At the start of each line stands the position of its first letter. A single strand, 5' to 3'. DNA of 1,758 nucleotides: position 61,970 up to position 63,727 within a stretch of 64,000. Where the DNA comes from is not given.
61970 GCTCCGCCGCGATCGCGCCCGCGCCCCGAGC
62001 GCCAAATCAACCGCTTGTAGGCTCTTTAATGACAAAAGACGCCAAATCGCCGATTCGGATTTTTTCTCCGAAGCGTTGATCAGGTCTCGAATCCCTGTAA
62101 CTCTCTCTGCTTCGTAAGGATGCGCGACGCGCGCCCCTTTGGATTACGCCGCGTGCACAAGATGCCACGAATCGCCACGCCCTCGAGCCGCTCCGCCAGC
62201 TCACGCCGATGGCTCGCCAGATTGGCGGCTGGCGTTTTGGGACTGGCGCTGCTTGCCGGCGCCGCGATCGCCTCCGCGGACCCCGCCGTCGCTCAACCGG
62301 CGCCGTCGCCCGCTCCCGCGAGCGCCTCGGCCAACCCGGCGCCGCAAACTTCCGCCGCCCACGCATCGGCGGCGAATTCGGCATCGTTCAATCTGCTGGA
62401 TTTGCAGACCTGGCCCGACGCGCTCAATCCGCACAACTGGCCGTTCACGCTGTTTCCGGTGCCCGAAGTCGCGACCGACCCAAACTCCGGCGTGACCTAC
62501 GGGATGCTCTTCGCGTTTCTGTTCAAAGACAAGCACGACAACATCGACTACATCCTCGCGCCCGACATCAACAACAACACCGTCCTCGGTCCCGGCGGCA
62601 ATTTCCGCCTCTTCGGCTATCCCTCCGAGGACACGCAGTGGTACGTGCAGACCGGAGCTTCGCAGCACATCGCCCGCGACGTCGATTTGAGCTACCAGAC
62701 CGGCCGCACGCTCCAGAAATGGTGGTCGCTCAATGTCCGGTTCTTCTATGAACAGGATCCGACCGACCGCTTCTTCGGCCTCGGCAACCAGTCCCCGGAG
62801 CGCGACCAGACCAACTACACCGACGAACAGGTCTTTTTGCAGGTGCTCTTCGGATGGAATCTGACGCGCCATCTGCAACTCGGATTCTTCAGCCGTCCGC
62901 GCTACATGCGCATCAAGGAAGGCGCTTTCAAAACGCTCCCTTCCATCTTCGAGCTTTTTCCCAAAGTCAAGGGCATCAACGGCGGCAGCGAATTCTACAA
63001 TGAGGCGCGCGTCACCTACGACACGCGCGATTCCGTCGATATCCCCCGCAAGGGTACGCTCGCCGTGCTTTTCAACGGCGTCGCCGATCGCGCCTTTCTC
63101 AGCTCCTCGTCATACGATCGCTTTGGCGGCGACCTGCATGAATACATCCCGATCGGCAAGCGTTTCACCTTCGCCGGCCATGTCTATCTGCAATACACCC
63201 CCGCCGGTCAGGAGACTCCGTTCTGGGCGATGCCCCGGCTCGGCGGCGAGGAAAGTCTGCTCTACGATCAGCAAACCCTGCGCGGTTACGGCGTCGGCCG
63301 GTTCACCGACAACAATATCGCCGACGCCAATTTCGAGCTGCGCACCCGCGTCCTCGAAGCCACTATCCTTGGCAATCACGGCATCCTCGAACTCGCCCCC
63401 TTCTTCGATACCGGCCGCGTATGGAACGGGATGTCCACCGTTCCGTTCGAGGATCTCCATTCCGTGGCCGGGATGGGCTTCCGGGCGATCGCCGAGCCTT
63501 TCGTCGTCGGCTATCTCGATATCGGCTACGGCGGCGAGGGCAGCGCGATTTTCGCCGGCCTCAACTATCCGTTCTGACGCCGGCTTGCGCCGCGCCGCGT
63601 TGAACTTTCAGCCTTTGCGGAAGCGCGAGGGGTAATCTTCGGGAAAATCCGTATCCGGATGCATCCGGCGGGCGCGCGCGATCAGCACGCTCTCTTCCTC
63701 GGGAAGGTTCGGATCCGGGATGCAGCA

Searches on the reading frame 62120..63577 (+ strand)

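Call 62: search_protein_families(library=pfam, proteins=[window:62120-63577:+], max_evalue=0.00001)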
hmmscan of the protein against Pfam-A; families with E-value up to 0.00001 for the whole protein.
window:62120-63577:+ (485 aa): 1 family
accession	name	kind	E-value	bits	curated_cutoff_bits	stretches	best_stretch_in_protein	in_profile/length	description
PF01103.29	Omp85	-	1.7e-19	70.9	24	1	177-445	12-272/325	Omp85 superfamily domain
